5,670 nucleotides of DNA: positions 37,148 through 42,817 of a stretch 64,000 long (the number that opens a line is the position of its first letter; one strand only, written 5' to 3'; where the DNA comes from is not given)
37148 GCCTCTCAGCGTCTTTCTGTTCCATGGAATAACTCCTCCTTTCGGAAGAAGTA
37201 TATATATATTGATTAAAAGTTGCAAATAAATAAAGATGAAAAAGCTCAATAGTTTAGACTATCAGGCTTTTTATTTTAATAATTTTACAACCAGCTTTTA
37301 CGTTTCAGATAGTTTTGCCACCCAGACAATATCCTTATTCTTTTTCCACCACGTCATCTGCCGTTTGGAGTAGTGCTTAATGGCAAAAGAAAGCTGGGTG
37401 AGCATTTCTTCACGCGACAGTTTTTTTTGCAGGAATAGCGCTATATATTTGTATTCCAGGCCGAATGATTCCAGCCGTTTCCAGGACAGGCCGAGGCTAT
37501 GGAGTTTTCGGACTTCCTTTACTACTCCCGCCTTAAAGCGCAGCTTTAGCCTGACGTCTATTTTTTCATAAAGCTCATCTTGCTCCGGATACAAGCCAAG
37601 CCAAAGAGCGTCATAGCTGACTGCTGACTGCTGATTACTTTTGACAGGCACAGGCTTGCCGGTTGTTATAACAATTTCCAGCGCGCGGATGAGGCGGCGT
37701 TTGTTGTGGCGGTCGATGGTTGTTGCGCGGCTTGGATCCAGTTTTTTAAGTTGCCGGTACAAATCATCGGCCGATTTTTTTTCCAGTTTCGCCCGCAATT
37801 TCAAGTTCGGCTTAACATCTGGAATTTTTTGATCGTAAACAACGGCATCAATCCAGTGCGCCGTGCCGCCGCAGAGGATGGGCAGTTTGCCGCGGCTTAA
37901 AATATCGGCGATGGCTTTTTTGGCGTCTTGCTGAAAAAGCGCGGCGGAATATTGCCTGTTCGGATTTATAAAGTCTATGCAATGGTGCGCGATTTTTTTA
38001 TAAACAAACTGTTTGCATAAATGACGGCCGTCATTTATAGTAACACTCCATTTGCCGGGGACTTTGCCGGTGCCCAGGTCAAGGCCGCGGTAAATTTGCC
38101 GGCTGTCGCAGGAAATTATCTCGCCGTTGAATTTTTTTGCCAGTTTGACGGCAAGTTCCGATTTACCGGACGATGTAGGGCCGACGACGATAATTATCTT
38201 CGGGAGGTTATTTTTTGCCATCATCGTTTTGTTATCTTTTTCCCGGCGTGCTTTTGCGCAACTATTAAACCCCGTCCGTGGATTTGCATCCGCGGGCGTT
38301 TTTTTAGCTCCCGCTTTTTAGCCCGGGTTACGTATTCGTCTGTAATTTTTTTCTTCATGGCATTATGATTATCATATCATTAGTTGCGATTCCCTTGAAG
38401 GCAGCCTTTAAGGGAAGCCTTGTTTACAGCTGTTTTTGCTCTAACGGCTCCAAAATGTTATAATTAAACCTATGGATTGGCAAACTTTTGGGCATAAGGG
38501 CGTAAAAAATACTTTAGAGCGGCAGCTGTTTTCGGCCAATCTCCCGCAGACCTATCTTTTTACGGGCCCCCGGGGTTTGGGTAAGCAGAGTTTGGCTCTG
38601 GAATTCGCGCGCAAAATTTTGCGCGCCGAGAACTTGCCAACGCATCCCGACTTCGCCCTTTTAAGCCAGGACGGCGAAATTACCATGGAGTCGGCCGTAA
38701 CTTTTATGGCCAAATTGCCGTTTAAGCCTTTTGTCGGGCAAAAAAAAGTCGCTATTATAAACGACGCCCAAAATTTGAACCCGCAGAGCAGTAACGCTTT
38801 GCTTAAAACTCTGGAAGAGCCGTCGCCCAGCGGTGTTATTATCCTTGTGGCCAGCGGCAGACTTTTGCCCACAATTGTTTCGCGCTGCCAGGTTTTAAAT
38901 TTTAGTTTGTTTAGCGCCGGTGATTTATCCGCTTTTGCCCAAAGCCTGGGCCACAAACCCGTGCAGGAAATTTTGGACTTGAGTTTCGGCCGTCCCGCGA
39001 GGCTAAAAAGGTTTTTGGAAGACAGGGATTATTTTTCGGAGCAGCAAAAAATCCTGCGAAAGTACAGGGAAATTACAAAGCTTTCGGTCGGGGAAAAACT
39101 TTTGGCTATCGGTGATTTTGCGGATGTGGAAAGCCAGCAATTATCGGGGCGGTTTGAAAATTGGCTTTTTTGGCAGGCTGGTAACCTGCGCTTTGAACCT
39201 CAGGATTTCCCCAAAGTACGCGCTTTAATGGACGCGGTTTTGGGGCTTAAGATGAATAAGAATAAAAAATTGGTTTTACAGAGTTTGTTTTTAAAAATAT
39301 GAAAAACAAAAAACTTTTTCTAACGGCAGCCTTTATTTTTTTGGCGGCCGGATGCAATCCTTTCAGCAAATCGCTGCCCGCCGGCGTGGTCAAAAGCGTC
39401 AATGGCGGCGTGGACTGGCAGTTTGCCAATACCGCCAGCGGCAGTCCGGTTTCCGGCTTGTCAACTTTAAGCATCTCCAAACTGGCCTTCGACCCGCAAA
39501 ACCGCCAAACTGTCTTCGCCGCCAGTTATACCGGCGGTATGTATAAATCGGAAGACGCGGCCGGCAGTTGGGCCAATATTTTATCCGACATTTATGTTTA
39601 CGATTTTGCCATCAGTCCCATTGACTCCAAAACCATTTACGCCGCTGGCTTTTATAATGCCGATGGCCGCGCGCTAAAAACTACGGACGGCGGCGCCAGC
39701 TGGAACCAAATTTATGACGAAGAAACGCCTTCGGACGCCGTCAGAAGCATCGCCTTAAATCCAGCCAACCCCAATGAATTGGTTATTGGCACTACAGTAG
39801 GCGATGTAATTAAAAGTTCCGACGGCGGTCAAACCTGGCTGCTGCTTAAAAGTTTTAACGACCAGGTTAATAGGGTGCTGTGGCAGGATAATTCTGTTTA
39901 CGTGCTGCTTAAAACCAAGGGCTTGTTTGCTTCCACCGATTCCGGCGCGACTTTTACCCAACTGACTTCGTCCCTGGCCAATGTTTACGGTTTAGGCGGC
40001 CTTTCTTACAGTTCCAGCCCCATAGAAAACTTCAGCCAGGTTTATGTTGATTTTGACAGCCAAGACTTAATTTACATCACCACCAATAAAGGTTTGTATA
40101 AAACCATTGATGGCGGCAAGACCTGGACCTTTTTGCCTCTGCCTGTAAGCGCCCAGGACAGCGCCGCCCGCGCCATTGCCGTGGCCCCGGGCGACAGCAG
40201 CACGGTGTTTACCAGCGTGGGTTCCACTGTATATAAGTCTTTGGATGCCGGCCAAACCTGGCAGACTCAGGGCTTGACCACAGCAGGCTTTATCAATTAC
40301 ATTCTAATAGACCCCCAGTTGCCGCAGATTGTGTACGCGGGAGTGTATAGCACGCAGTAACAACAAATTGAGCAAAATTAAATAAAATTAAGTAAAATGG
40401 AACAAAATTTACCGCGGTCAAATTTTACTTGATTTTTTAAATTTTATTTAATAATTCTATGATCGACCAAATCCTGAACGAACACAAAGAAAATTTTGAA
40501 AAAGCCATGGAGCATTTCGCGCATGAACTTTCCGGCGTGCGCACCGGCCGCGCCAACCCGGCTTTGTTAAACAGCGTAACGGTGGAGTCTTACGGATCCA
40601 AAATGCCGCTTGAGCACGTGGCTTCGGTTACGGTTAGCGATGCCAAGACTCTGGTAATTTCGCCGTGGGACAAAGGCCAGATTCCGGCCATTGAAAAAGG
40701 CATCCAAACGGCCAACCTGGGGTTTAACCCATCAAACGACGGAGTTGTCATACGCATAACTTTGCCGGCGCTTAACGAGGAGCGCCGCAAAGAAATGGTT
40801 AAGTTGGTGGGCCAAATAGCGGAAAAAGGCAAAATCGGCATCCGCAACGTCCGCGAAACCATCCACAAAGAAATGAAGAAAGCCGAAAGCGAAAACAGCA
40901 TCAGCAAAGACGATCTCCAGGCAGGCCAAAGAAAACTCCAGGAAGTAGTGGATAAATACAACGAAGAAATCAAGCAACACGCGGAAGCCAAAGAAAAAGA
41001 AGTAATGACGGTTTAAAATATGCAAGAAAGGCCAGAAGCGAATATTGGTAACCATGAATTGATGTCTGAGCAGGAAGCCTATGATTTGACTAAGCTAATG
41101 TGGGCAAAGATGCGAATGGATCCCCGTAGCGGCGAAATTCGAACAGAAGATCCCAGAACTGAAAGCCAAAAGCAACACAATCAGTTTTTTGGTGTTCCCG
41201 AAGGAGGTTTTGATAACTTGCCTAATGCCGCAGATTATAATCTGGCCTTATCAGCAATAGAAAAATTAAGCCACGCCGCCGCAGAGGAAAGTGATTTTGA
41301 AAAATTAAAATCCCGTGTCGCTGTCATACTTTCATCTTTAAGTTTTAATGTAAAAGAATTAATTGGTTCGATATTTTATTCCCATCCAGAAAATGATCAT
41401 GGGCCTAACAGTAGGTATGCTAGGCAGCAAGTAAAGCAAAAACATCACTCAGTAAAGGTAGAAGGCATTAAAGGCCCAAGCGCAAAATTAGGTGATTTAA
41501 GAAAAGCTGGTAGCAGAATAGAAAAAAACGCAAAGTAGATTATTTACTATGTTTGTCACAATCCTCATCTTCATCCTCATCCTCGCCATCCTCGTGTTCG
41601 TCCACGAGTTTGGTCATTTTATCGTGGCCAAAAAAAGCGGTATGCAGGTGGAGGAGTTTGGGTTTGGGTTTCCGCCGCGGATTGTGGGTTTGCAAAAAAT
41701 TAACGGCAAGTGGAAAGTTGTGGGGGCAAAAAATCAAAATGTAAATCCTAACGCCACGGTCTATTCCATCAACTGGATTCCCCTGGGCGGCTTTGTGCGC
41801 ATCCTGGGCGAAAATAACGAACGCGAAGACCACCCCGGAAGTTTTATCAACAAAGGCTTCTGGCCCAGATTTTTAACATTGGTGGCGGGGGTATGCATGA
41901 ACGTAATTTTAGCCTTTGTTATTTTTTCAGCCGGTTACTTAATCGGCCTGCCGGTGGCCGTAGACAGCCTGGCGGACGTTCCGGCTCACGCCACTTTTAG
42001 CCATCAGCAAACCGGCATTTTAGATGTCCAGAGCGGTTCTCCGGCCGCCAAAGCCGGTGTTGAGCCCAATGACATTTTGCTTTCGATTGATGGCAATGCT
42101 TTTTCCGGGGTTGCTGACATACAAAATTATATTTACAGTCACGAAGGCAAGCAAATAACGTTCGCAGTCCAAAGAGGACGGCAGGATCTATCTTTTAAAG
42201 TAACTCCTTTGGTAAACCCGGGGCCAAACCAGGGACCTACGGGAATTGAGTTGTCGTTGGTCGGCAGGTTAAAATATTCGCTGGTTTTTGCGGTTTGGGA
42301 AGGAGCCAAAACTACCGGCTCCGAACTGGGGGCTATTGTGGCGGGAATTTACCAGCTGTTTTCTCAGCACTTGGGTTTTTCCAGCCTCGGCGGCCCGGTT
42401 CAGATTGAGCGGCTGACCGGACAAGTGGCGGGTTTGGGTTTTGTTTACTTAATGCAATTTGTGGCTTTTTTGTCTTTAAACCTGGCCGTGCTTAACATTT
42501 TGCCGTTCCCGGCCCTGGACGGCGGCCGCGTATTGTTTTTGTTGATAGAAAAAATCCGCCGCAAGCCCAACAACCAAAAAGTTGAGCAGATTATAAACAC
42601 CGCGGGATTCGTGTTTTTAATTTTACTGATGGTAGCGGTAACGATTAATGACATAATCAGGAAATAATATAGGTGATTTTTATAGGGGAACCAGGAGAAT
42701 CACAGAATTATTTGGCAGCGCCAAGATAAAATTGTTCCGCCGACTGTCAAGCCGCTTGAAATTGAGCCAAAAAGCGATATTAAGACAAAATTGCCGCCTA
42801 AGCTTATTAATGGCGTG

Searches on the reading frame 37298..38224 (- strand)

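Call 28: search_protein_families(library=pfam, proteins=[window:37298-38224:-])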
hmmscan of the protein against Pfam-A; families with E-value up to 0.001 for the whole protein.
window:37298-38224:- (308 aa): 2 families
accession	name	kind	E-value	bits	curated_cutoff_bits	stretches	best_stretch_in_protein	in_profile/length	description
PF01715.23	IPPT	-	7.4e-62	209.6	23.6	1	43-295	1-242/243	IPP transferase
PF01745.22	IPT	-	7.8e-06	25.9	20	1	9-54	2-47/233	Isopentenyl transferase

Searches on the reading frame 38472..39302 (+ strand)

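Call 77: search_protein_families(library=pfam, proteins=[window:38472-39302:+], max_evalue=0.001)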
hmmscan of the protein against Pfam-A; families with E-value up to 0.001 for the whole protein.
window:38472-39302:+ (276 aa): 1 family
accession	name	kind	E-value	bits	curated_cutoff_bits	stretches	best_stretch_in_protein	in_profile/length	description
PF13177.12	DNA_pol3_delta2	-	3.3e-31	108.9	27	1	8-145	2-158/161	DNA polymerase III, delta subunit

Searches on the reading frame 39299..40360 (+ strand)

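Call 77: search_protein_families(library=pfam, proteins=[window:39299-40360:+], max_evalue=0.001)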
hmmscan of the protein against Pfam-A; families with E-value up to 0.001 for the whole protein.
window:39299-40360:+ (353 aa): 3 families
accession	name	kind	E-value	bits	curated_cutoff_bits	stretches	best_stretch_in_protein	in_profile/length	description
PF15902.12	Sortilin-Vps10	-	3.9e-19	69.2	33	2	81-197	3-123/446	Sortilin, neurotensin receptor 3,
PF14870.12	PSII_BNR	-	2.9e-11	43.6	27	1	244-333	62-149/303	Photosynthesis system II assembly factor YCF48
PF02012.26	BNR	-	6.4e-07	28.9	27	0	312-323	1-12/12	BNR/Asp-box repeat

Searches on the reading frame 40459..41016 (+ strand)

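Call 77: search_protein_families(library=pfam, proteins=[window:40459-41016:+], max_evalue=0.001)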
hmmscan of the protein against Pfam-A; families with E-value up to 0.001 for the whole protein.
window:40459-41016:+ (185 aa): 1 family
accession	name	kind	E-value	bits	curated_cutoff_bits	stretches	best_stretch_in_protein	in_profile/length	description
PF01765.24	RRF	-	5.7e-60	202.3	29.7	1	21-183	2-164/164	Ribosome recycling factor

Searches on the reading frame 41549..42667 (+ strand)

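Call 77: search_protein_families(library=pfam, proteins=[window:41549-42667:+], max_evalue=0.001)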
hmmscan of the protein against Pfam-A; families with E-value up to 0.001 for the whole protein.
window:41549-42667:+ (372 aa): 5 families
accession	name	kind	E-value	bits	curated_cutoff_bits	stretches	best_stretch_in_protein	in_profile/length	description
PF02163.28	Peptidase_M50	-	2.3e-52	178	27.2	1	8-360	2-221/221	Peptidase family M50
PF17820.7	PDZ_6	-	5.3e-15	55.3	27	1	157-209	2-54/54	PDZ domain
PF13180.12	PDZ_2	-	2.4e-12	47.4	27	1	154-218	11-78/80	PDZ domain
PF04495.20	GRASP55_65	-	5.2e-05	24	27.7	1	152-219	42-110/138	GRASP55/65 PDZ-like domain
PF00595.29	PDZ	-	0.0002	22.1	23.2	1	155-192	27-64/81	PDZ domain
